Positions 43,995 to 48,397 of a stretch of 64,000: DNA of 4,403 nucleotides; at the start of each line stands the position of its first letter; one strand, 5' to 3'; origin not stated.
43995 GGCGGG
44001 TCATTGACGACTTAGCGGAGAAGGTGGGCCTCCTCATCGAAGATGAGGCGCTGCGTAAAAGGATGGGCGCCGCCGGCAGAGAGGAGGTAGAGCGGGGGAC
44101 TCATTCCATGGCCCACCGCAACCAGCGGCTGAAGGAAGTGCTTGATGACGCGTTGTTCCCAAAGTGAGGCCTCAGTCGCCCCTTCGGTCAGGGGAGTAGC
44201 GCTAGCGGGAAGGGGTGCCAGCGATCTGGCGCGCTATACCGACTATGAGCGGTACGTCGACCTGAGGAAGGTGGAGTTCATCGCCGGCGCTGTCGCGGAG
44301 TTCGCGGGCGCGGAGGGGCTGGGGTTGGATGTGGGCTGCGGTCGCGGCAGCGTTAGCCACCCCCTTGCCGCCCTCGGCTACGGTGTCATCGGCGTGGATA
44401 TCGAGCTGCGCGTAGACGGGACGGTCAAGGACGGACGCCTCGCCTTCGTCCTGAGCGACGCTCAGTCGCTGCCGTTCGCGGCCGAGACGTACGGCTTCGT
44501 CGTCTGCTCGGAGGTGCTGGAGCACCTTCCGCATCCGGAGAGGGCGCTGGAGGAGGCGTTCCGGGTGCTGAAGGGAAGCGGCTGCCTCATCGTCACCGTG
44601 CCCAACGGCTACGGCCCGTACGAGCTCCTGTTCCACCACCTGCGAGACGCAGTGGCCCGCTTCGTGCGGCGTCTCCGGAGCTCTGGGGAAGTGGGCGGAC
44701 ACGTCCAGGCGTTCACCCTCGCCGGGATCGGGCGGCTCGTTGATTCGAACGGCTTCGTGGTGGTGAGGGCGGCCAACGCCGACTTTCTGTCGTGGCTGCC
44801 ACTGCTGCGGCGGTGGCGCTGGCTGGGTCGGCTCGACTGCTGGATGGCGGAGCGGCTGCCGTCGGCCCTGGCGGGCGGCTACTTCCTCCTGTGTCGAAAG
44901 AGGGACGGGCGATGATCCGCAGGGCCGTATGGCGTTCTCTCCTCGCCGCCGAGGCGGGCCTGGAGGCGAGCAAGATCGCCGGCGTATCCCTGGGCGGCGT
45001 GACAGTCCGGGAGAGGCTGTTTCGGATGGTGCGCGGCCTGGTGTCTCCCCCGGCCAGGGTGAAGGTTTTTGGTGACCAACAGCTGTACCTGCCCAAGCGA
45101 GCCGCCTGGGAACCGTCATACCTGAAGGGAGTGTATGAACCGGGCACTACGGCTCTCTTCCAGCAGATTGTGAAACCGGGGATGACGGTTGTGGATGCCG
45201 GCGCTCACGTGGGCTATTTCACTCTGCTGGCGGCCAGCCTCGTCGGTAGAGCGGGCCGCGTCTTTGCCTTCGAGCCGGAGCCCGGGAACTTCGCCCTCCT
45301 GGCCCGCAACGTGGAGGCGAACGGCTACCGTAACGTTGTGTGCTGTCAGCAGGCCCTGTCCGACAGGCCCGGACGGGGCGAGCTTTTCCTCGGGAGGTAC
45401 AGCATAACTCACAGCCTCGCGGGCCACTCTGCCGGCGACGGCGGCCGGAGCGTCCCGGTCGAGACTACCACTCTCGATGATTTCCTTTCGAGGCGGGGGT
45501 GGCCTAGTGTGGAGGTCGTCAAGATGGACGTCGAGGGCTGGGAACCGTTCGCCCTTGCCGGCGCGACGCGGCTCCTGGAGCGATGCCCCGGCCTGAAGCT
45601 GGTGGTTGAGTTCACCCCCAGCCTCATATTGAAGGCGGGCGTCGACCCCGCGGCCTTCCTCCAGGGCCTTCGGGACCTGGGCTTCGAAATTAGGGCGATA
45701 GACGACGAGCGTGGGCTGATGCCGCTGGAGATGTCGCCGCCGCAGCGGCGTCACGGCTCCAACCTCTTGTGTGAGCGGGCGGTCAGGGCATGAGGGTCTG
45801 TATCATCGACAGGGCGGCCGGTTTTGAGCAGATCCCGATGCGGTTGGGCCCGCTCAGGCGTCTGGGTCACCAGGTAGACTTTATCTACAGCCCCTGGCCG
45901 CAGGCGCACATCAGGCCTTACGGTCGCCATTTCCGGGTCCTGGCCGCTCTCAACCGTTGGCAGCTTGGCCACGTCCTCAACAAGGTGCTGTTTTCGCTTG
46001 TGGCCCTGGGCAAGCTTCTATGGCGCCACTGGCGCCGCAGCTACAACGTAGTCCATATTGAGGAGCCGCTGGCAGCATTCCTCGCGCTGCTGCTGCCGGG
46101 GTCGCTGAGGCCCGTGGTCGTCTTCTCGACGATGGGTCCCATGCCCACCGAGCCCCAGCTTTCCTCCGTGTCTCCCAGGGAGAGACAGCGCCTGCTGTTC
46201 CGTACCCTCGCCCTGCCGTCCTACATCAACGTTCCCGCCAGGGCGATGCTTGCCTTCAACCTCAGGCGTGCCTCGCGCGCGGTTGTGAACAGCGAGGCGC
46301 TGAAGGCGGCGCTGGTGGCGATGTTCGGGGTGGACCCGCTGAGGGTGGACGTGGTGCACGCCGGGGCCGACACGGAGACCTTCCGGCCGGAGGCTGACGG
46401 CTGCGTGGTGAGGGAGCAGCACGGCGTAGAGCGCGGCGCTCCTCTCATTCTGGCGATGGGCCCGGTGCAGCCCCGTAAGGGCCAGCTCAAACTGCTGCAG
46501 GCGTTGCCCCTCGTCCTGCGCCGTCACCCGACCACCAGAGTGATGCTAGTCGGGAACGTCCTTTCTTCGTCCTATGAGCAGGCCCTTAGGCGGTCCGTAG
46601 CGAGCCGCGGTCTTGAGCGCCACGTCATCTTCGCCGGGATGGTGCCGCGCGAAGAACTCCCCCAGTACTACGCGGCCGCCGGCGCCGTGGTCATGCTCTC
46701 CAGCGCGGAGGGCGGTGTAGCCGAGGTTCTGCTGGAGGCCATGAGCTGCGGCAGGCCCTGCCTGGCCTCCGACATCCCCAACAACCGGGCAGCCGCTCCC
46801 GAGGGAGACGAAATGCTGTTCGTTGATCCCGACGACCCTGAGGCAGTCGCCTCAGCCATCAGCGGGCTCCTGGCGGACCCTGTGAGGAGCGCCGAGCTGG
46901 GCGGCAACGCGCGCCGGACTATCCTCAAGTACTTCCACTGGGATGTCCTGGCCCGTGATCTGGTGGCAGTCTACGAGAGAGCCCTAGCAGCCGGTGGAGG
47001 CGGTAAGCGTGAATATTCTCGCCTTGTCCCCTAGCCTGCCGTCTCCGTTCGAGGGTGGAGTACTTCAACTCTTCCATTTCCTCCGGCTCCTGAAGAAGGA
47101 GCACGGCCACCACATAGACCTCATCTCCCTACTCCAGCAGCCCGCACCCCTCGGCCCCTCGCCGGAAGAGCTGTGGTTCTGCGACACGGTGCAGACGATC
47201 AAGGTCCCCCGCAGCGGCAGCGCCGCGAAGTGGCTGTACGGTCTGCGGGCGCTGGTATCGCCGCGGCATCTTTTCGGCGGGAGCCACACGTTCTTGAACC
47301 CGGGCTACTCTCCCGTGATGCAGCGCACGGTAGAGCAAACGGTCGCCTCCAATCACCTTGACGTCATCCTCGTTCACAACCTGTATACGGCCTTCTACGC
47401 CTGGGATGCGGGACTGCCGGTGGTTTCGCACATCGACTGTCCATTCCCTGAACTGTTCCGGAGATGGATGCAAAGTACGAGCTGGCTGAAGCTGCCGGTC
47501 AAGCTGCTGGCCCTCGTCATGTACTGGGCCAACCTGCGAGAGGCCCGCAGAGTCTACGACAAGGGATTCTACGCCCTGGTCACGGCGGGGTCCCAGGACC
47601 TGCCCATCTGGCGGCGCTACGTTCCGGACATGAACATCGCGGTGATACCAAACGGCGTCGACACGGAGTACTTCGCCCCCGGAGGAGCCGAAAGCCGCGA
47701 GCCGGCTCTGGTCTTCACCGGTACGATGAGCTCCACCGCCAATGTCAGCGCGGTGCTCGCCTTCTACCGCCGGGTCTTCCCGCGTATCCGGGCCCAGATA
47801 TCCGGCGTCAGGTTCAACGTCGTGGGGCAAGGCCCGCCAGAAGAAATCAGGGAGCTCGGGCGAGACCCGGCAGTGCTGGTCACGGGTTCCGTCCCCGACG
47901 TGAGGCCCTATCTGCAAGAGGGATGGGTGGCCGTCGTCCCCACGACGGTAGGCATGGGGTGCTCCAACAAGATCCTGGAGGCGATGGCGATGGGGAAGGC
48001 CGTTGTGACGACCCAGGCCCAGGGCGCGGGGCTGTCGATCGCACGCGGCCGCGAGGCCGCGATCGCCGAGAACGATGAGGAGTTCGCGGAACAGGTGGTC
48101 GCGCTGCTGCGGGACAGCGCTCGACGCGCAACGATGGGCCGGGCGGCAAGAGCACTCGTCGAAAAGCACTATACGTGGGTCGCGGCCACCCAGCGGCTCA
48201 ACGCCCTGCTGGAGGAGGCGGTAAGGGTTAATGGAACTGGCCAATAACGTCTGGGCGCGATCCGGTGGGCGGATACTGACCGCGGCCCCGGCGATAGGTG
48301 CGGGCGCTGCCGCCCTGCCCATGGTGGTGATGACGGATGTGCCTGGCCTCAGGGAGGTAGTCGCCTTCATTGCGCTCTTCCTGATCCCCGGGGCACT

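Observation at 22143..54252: A 32-kb, roughly 30-gene, single-strand and translationally coupled glycan operon with an unusual parts list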

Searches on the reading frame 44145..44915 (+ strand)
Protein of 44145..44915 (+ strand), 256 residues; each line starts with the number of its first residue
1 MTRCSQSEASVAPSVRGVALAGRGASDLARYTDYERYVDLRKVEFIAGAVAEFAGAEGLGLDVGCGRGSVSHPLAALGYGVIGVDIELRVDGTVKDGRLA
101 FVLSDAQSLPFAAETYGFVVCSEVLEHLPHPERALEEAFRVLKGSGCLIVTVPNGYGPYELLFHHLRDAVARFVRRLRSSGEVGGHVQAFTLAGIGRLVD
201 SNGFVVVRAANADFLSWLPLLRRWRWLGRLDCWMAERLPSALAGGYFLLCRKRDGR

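Call 7: search_protein_families(library=pfam, proteins=[window:44145-44915:+], max_evalue=0.001)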
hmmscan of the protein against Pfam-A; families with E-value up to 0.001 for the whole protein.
window:44145-44915:+ (256 aa): 6 families
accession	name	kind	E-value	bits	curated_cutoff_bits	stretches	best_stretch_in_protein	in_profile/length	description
PF13489.12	Methyltransf_23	-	9.3e-21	74.7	27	1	46-208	9-163/164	Methyltransferase domain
PF08241.18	Methyltransf_11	-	6.4e-20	72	21.2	1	61-150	1-95/95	Methyltransferase domain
PF13649.12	Methyltransf_25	-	1.4e-14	55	27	1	61-146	2-97/97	Methyltransferase domain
PF13847.12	Methyltransf_31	-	8.4e-11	42.2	27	1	61-157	8-114/145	Methyltransferase domain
PF08242.18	Methyltransf_12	-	3.2e-10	41.1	30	1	61-148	1-98/98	Methyltransferase domain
PF01209.24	Ubie_methyltran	-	0.00017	21.5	20.1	1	98-150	99-151/233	ubiE/COQ5 methyltransferase family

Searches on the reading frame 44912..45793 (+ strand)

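Call 7: search_protein_families(library=pfam, proteins=[window:44912-45793:+], max_evalue=0.001)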
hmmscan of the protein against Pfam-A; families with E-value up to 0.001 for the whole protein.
window:44912-45793:+ (293 aa): 3 families
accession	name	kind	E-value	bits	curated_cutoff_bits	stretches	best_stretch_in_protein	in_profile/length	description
PF05050.19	Methyltransf_21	-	1.1e-18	68.3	22.7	1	95-259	1-172/173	Methyltransferase FkbM domain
PF02475.24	TRM5-TYW2_MTfase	-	3.8e-06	27.4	28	1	84-144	31-90/164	TRM5/TYW2 methyltransferase domain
PF01135.25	PCMT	-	0.00092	19.5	20.3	0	84-144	70-128/210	Protein-L-isoaspartate(D-aspartate) O-methyltransferase (PCMT)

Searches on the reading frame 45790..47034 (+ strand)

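Call 7: search_protein_families(library=pfam, proteins=[window:45790-47034:+], max_evalue=0.001)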
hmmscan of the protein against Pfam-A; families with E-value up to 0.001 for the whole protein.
window:45790-47034:+ (414 aa): 5 families
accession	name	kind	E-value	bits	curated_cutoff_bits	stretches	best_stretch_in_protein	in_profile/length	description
PF00534.26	Glycos_transf_1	-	4.3e-28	98.4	26.4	1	208-376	6-171/172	Glycosyl transferases group 1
PF13692.12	Glyco_trans_1_4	-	8.2e-27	94.6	27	1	218-363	2-142/142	Glycosyl transferases group 1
PF13439.12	Glyco_transf_4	-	7.5e-13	49.3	28.5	1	22-196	15-169/170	Glycosyltransferase Family 4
PF13524.12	Glyco_trans_1_2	-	7.8e-11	42.6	25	1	244-392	10-143/144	Glycosyl transferase-like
PF13579.12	Glyco_trans_4_4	-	5.5e-07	30.5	29.7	1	22-192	14-158/158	Glycosyl transferase 4-like domain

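Call 73: search_protein_families(library=ncbifam, proteins=[window:45790-47034:+], max_evalue=0.01)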
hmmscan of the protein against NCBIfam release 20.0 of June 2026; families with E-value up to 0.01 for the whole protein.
window:45790-47034:+ (414 aa): 27 families (the best 25 are shown)
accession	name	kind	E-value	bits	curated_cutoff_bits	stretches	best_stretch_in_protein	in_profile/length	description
TIGR04047.1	MSMEG_0565_glyc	hypoth_equivalog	4.2e-31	108.4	259.85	1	158-396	136-372/373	MSMEG_0565 family glycosyltransferase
TIGR03449.1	mycothiol_MshA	equivalog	4.9e-31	108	462.5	1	160-400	164-405/406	D-inositol-3-phosphate glycosyltransferase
NF041876.1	EPS_EpsE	equivalog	5.6e-26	91.7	400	1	156-389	157-387/389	exopolysaccharide biosynthesis GT4 family glycosyltransferase EpsE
TIGR03088.1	stp2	hypoth_equivalog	5.3e-25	88.2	409.05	1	165-399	141-374/374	TIGR03088 family PEP-CTERM/XrtA system glycosyltransferase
NF038229.1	Glyco4_Geo_Pelo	equivalog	1e-24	87.2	400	1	157-399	106-337/338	GPMC system family 4 glycosyltransferase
TIGR04063.1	stp3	hypoth_equivalog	3.2e-24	85.5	442.05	1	151-399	148-396/397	TIGR04063 family PEP-CTERM/XrtA system glycosyltransferase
TIGR02149.1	glgA_Coryne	subfamily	1.9e-22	79.9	302.4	1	159-397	143-389/391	glycogen synthase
NF038295.1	EPS_HpsP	equivalog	6.5e-15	55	550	1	171-397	164-386/388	hormogonium polysaccharide biosynthesis glycosyltransferase HpsP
NF012028.0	PRK15484.1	subfamily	8.5e-15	54.7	618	1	164-390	143-370/380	lipopolysaccharide N-acetylglucosaminyltransferase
TIGR03999.1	thiol_BshA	equivalog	1.7e-14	53.6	273.7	1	153-399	137-374/375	N-acetyl-alpha-D-glucosaminyl L-malate synthase BshA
TIGR04157.1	glyco_rSAM_CFB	subfamily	2.6e-13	49.7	400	1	159-329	168-332/406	TIGR04157 family glycosyltransferase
NF053787.1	GlcN_PG_synth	equivalog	4.1e-13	48.9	480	1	169-398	152-359/361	N-acetylglucosaminyl phosphatidylglycerol synthase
NF041010.1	glycosy_Agl16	equivalog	2.4e-10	39.8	575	1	159-397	132-350/352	glycosylation protein Agl16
NF053513.1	Gtran_IagA_BgsA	equivalog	7e-10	38.4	460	1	174-365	118-301/333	LTA glycolipid anchor biosynthesis glycosyltransferase, IagA/BgsA family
NF038298.1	EPS_HpsO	equivalog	1.7e-09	37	575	1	135-397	121-386/388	hormogonium polysaccharide biosynthesis glycosyltransferase HpsO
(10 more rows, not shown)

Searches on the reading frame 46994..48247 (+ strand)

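Call 7: search_protein_families(library=pfam, proteins=[window:46994-48247:+], max_evalue=0.001)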
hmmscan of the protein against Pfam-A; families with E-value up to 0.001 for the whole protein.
window:46994-48247:+ (417 aa): 4 families
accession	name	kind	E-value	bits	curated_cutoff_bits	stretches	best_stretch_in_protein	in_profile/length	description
PF13692.12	Glyco_trans_1_4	-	4.1e-27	95.6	27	1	237-374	2-142/142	Glycosyl transferases group 1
PF13524.12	Glyco_trans_1_2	-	6.1e-13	49.4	25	1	268-402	11-142/144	Glycosyl transferase-like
PF00534.26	Glycos_transf_1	-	1e-12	48.4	26.4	1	225-386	4-170/172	Glycosyl transferases group 1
PF13439.12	Glyco_transf_4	-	6.6e-05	23.4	28.5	0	99-225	50-169/170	Glycosyltransferase Family 4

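Call 73: search_protein_families(library=ncbifam, proteins=[window:46994-48247:+], max_evalue=0.01)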
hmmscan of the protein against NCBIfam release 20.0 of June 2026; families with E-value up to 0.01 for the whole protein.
window:46994-48247:+ (417 aa): 15 families
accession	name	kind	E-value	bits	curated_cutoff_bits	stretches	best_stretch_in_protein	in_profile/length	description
TIGR03087.1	stp1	hypoth_equivalog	1e-62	212.6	316.65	1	18-408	12-396/397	TIGR03087 family PEP-CTERM/XrtA system glycosyltransferase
TIGR03088.1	stp2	hypoth_equivalog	6.5e-15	55.1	409.05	1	200-408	144-372/374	TIGR03088 family PEP-CTERM/XrtA system glycosyltransferase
NF038229.1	Glyco4_Geo_Pelo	equivalog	9.2e-11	41.3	400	1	321-410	248-337/338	GPMC system family 4 glycosyltransferase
TIGR04063.1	stp3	hypoth_equivalog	8.5e-10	38.1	442.05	1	206-407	173-393/397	TIGR04063 family PEP-CTERM/XrtA system glycosyltransferase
TIGR03999.1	thiol_BshA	equivalog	1.8e-08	33.7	273.7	1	196-407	148-371/375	N-acetyl-alpha-D-glucosaminyl L-malate synthase BshA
NF041876.1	EPS_EpsE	equivalog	2.3e-08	33.7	400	1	283-396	267-383/389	exopolysaccharide biosynthesis GT4 family glycosyltransferase EpsE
NF053787.1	GlcN_PG_synth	equivalog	2.9e-07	29.6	480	1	327-404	278-354/361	N-acetylglucosaminyl phosphatidylglycerol synthase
TIGR04047.1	MSMEG_0565_glyc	hypoth_equivalog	7.8e-06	25.2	259.85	1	285-401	249-366/373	MSMEG_0565 family glycosyltransferase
NF041010.1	glycosy_Agl16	equivalog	2.1e-05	23.6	575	1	209-408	152-350/352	glycosylation protein Agl16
NF004386.0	PRK05749.1-2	equivalog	3.2e-05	22.9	524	1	289-411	305-428/433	lipid IV(A) 3-deoxy-D-manno-octulosonic acid transferase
NF012028.0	PRK15484.1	subfamily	0.00012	21.3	618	1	298-407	264-376/380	lipopolysaccharide N-acetylglucosaminyltransferase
TIGR02149.1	glgA_Coryne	subfamily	0.00016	20.9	302.4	0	328-404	301-385/391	glycogen synthase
NF011726.0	PRK15179.1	equivalog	0.00023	19.6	733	1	269-412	546-690/694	Vi polysaccharide biosynthesis protein TviE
NF041139.1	TreT_Thcocales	equivalog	0.0059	15.4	775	1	320-405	323-408/412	trehalose synthase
NF038295.1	EPS_HpsP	equivalog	0.0096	15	550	0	327-402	304-380/388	hormogonium polysaccharide biosynthesis glycosyltransferase HpsP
